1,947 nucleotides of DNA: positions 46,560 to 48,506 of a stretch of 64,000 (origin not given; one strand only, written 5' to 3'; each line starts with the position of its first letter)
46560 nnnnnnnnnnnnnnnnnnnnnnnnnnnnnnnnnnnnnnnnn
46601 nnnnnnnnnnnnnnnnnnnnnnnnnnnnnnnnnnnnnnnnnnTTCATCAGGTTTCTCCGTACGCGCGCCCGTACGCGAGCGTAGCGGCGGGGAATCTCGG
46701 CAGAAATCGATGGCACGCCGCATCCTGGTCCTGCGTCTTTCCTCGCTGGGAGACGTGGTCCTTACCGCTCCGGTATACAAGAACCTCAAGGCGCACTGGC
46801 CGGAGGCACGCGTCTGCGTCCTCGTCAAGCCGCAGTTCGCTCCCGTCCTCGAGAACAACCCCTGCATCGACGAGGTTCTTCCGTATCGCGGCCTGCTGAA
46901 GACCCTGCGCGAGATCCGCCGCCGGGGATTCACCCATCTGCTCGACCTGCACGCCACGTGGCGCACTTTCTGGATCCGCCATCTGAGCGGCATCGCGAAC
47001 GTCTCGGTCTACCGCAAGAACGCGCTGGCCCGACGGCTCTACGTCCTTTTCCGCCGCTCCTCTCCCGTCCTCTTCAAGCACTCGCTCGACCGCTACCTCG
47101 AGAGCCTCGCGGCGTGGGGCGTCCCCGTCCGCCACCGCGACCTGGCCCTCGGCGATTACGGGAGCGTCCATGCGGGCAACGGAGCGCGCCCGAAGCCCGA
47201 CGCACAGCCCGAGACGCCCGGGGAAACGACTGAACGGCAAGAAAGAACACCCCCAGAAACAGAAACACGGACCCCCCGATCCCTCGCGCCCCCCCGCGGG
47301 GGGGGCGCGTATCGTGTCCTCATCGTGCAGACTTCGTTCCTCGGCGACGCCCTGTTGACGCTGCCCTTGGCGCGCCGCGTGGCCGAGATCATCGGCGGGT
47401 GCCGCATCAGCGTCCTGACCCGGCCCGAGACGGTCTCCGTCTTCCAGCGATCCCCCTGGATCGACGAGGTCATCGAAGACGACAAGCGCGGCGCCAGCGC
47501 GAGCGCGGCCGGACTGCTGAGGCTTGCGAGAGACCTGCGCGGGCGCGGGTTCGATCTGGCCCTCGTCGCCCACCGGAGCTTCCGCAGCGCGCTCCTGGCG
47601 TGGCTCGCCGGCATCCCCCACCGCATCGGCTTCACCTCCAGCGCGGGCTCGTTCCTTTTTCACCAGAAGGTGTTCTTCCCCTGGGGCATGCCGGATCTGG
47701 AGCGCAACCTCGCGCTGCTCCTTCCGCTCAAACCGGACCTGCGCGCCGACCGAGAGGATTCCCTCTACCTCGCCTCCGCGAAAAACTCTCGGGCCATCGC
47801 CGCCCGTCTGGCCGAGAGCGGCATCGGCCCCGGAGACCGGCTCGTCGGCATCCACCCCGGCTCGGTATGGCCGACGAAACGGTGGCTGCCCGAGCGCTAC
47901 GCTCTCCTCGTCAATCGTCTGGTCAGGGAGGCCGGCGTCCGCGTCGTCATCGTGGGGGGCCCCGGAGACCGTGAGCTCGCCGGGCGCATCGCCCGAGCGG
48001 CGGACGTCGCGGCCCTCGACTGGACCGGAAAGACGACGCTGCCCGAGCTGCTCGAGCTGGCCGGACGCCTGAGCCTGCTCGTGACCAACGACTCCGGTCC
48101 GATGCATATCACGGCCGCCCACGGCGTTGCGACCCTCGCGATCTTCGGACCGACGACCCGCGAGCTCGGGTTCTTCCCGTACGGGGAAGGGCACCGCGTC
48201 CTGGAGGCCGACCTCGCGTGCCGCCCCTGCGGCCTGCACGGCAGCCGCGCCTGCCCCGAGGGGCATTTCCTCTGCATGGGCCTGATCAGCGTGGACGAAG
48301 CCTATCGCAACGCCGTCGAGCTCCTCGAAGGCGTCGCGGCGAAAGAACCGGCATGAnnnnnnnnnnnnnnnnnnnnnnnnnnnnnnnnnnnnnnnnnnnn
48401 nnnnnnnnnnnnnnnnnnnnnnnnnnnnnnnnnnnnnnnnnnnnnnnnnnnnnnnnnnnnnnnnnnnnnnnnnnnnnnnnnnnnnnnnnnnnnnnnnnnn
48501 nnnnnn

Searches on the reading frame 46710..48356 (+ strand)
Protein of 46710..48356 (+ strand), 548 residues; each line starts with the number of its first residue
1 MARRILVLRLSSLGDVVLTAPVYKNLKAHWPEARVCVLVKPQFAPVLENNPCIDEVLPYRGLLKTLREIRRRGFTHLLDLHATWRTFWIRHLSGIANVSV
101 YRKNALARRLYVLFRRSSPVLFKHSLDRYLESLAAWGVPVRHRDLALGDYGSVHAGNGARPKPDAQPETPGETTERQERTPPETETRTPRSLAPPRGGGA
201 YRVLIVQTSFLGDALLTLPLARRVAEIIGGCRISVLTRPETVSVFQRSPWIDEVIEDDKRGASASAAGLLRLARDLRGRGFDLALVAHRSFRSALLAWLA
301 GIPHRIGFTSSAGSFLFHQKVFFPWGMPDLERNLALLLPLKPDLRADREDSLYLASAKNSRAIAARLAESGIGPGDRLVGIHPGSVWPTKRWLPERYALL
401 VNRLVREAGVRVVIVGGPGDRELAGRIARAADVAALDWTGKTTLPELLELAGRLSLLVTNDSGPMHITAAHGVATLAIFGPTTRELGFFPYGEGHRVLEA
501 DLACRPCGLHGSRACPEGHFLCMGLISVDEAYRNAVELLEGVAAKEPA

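Call 62: search_protein_families(library=pfam, proteins=[window:46710-48356:+], max_evalue=0.0001)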
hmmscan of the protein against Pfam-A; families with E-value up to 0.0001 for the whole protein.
window:46710-48356:+ (548 aa): 1 family
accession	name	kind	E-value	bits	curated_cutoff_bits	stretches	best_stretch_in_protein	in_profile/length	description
PF01075.23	Glyco_transf_9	-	1.2e-37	130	22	1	270-507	2-236/247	Glycosyltransferase family 9 (heptosyltransferase)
